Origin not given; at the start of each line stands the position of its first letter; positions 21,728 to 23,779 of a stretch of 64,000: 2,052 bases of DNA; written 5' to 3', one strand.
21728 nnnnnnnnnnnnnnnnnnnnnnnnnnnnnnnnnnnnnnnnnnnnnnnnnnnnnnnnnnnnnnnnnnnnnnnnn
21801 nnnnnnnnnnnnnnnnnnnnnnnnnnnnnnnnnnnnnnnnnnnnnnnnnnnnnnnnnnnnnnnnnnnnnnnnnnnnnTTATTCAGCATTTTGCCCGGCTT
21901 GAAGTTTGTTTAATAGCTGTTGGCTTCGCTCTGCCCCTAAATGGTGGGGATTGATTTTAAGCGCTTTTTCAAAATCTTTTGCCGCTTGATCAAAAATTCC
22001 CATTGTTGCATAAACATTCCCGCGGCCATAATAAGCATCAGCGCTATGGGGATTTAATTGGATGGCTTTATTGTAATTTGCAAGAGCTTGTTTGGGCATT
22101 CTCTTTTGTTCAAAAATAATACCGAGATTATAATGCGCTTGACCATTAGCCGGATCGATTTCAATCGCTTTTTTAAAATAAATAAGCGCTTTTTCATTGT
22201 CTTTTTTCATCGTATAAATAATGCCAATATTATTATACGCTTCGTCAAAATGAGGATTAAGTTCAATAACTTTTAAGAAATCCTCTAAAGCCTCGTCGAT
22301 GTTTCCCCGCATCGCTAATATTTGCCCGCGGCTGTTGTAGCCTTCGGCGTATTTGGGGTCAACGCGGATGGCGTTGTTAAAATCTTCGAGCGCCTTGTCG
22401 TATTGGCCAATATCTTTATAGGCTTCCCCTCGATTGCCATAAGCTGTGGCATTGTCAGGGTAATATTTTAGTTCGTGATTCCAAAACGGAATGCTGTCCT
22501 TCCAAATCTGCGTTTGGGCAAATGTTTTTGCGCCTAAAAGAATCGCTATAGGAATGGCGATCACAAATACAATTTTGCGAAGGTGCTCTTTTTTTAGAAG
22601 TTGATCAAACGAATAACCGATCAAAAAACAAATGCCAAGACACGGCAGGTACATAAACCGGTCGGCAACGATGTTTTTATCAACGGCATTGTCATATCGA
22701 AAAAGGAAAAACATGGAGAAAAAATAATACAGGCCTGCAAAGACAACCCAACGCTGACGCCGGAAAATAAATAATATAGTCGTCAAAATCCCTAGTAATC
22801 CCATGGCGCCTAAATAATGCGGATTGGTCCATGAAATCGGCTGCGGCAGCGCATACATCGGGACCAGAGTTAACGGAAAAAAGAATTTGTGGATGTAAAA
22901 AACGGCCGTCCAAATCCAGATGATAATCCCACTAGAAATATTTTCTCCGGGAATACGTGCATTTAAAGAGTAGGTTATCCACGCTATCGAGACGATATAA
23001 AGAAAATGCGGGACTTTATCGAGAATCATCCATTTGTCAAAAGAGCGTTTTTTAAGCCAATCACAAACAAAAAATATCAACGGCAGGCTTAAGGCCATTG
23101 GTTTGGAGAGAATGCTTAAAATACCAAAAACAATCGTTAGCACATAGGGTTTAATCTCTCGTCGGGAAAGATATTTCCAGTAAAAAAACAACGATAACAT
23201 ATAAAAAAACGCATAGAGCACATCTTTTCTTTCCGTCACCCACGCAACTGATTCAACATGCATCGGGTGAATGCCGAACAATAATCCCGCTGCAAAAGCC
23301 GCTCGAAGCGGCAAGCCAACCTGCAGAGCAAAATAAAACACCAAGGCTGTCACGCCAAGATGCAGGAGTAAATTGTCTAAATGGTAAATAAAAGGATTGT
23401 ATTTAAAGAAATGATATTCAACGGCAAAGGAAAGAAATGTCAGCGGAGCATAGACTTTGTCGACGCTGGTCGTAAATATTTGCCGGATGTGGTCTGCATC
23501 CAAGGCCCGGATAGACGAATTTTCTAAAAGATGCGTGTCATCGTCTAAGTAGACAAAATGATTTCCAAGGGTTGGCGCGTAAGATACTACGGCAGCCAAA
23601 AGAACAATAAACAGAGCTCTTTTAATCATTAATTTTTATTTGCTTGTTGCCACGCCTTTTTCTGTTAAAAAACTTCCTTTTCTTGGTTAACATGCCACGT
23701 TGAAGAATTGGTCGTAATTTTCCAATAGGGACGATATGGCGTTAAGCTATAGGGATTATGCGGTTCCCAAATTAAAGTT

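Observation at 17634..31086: Co-directional cluster: three TMTC-like TPR/GT-C membrane proteins next to a 1320 aa secreted beta-helix protein, an S1 protease-TPR fusion and a tandem-repeat EF-hand protein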

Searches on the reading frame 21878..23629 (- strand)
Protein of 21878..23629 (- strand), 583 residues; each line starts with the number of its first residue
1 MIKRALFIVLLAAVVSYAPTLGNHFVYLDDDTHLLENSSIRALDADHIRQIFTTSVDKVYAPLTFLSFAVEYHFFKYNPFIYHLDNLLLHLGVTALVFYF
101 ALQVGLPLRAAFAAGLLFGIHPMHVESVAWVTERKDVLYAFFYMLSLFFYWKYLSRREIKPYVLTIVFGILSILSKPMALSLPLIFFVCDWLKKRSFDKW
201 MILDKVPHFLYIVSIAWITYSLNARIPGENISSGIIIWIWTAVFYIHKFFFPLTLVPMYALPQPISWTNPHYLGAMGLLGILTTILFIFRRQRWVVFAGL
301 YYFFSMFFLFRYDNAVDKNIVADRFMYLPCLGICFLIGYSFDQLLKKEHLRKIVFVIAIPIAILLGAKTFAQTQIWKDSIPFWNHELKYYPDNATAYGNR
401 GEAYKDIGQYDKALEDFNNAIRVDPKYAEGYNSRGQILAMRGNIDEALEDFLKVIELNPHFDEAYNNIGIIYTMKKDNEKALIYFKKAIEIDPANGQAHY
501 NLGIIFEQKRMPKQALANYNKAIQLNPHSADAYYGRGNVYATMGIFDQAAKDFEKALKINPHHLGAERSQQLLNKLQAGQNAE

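Call 4: search_protein_families(library=pfam, proteins=[window:21878-23629:-], max_evalue=0.01)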
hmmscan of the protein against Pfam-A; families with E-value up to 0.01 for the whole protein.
window:21878-23629:- (583 aa): 23 families
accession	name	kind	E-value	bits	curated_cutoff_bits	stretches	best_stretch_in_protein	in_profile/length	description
PF00515.34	TPR_1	-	3.1e-52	172.8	27.8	5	530-563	1-34/34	Tetratricopeptide repeat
PF07719.23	TPR_2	-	4.1e-42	139.3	27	5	530-563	1-34/34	Tetratricopeptide repeat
PF13414.12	TPR_11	-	2.7e-36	123.4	26.8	4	401-440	1-40/42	TPR repeat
PF13181.12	TPR_8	-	3.7e-33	111.3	25.7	4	463-495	2-34/34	Tetratricopeptide repeat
PF13431.12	TPR_17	-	2.2e-32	109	24.4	5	484-516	1-33/34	Tetratricopeptide repeat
PF13424.12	TPR_12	-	1e-28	99.8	30.1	5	430-493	5-76/77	Tetratricopeptide repeat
PF13432.12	TPR_16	-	4.3e-23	81.8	32.7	3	400-459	3-62/65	Tetratricopeptide repeat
PF13371.12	TPR_9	-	6.7e-18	64.9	35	3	504-573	3-72/73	Tetratricopeptide repeat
PF13428.12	TPR_14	-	8.3e-16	57.4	23.5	0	400-433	7-40/44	Tetratricopeptide repeat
PF14559.12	TPR_19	-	1.4e-15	57.8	25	2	511-561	6-56/68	Tetratricopeptide repeat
PF13174.12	TPR_6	-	5.4e-13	49.1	26.3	0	531-562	1-32/33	Tetratricopeptide repeat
PF13374.12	TPR_10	-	1.5e-12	47.6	27.5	0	464-491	4-31/42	Tetratricopeptide repeat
PF12569.14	NatA_aux_su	-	1.2e-07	31.5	33.3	1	404-451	202-249/515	N-terminal acetyltransferase A, auxiliary subunit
PF01239.28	PPTA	-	1.2e-06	28.4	29.5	0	410-439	1-30/32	Protein prenyltransferase alpha subunit repeat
PF23914.1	TPR_CcmH_CycH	-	4.1e-06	27.2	42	0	386-495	42-154/158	Cytochrome c-type biogenesis protein H TPR domain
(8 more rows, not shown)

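Call 6: search_protein_families(library=ncbifam, proteins=[window:21878-23629:-], max_evalue=0.01)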
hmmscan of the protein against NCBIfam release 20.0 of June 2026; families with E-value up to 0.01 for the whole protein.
window:21878-23629:- (583 aa): 35 families (the best 25 are shown)
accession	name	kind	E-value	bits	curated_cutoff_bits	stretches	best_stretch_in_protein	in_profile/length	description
NF040959.1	MamA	equivalog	1.8e-32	112.4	200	2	430-566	39-175/204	magnetosome protein MamA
TIGR02521.1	type_IV_pilW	equivalog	8.7e-24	84.3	154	2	387-503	58-176/234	type IV pilus biogenesis/stability protein PilW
TIGR00990.1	3a0801s09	subfamily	7.1e-22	77.8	757.25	2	464-563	333-432/615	mitochondrial import receptor subunit TOM70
NF047558.1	TPR_END_plus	domain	6.7e-21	74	32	2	464-494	1-31/56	TPR end-of-group domain-containing protein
NF008391.2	PRK11189.1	equivalog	3e-20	72.9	250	3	450-521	87-158/297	lipoprotein NlpI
TIGR02917.1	PEP_TPR_lipo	equivalog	3.6e-20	71.5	312.2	1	390-567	359-536/899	XrtA/PEP-CTERM system TPR-repeat protein PrsT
NF033762.1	social_mot_Tgl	equivalog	1.6e-18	66.9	225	2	480-557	49-127/252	social motility TPR repeat lipoprotein Tgl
NF033758.1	gliding_GltE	equivalog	1.8e-16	60.1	225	2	460-562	220-322/411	adventurous gliding motility TPR repeat lipoprotein GltE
NF047507.1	TPR_BatC_Lepto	exception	5.1e-15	55.5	175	2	530-580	96-146/214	TPR repeat-containing protein BatC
TIGR02552.1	LcrH_SycD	equivalog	4.5e-13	49.1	104.8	2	491-561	47-117/136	SycD/LcrH family type III secretion system chaperone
NF002725.1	PRK02603.1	equivalog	5.3e-13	49.3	143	2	393-477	34-121/173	photosystem I assembly protein Ycf3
NF033920.0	C39_PA2778_fam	equivalog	5.2e-12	45.7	150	1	364-453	160-249/255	PA2778 family cysteine peptidase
NF047371.1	FlcA_CTERM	equivalog_domain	5.3e-12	45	300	1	430-559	401-536/646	periplasmic flagellar collar protein FlcA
NF040561.1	PrimPol_Msp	equivalog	8.5e-11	41.1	200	1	475-553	4-85/515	CRISPR-associated primase-polymerase type A1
NF007302.0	PRK09782.1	equivalog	1.2e-08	33.4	1223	1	499-563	578-645/990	phage receptor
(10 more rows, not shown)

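Call 19: predict_structure(alignment_id=A1)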
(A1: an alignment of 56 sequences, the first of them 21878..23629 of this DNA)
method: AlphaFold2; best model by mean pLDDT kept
length: 583 residues; sequences in the alignment: 56
mean_pLDDT: 93.6   pTM: 0.89
mean pLDDT of the five models: 93.6, 92.9, 92.7, 92.5, 92.1
residues with pLDDT >= 90: 501; 70-90: 60; 50-70: 22; < 50: 0
segments of 3 or more residues with pLDDT < 50: none
pLDDT, mean of each block of 10 residues (from residue 1): 98 98 88 89 93 90 97 96 98 99 98 98 94 95 98 97 98 92 97 96 96 90 66 89 93 89 91 96 97 97 88 57 76 98 97 97 98 94 94 94 95 98 96 97 98 97 97 97 98 94 96 98 93 98 96 97 97 92 65
secondary structure, 60 per line:
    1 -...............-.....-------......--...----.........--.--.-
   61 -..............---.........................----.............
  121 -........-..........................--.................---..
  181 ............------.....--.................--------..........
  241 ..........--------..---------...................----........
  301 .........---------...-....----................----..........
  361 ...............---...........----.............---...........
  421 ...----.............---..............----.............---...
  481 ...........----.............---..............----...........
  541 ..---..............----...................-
elements in order: H2-16 H18-22 H30-35 H45-53 H62-75 H79-103 H108-120 H122-129 H131-156 H159-175 H179-192 H199-203 H206-222 H231-250 H270-288 H293-309 E319-321 H323-326 H331-346 H351-375 H379-389 H394-406 H410-423 H428-440 H444-457 H462-474 H478-491 H496-508 H512-525 H530-542 H546-559 H564-582

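Call 22: fold_search(model_id=the predicted structure, library=pdb)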
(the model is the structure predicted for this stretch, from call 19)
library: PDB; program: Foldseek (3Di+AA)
matches with E <= 10: 1432; with E <= 0.001: 446
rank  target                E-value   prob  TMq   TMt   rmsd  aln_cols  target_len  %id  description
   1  9qhb                  1.7e-10  1.00  0.29  0.57  10.6       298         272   26  Crystal structure of 16-repeat CTPR protein with eliminated coordination sites (released 2025-10-22)
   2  9qhc_A                2.8e-10  1.00  0.32  0.62   8.7       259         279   29  Crystal structure of 8-repeat CTPR protein with eliminated coordination sites (released 2025-10-22)
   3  8chy                  2.9e-10  1.00  0.28  0.54  10.3       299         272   26  Crystal structure of an 8-repeat consensus TPR superhelix with Zinc. (released 2024-02-21)
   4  1w3b_B                4.7e-10  1.00  0.31  0.47  11.1       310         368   22  The superhelical TPR domain of O-linked GlcNAc transferase reveals structural similarities to importin alpha. (released 2004-09-09)
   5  9qhc_B                5.1e-10  1.00  0.32  0.62   9.0       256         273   29  Crystal structure of 8-repeat CTPR protein with eliminated coordination sites (released 2025-10-22)
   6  1w3b_A                5.3e-10  1.00  0.34  0.50  17.4       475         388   15  The superhelical TPR domain of O-linked GlcNAc transferase reveals structural similarities to importin alpha. (released 2004-09-09)
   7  6eou                  4.3e-09  1.00  0.31  0.50   9.1       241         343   23  O-GlcNAc transferase TPR domain with the intellectual disability associated mutation L254F (released 2018-05-09)
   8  7yeh_A                4.8e-09  1.00  0.36  0.22  19.8       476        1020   19  Cryo-EM structure of human OGT-OGA complex (released 2023-07-12)
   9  7ntf_B                5.0e-09  1.00  0.34  0.24   8.8       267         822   22  Cryo-EM structure of unliganded O-GlcNAc transferase (released 2021-11-17)
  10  8dtg_B                5.2e-09  1.00  0.25  0.21  12.1       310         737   22  Cryo-EM structure of Arabidopsis SPY alternative conformation 1 (released 2023-03-08)
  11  9gaw_J                5.4e-09  1.00  0.32  0.37  24.4       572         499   16  High-resolution structure of the Anaphase-promoting complex/cyclosome (APC/C) bound to co-activator Cdh1 (released 2024-08-14)
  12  8a3t_F                5.8e-09  1.00  0.32  0.37  23.8       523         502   15  S. cerevisiae APC/C-Cdh1 complex (released 2022-08-31)
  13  8dti_A                7.4e-09  1.00  0.31  0.29   4.9       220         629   23  Cryo-EM structure of Arabidopsis SPY in complex with GDP-fucose (released 2023-03-08)
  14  6q6g_J                7.7e-09  1.00  0.33  0.38  25.0       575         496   16  Cryo-EM structure of the APC/C-Cdc20-Cdk2-cyclinA2-Cks2 complex, the D1 box class (released 2019-09-11)
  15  7yea_A                8.0e-09  1.00  0.35  0.21  19.2       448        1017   17  Human O-GlcNAc transferase Dimer (released 2023-07-12)
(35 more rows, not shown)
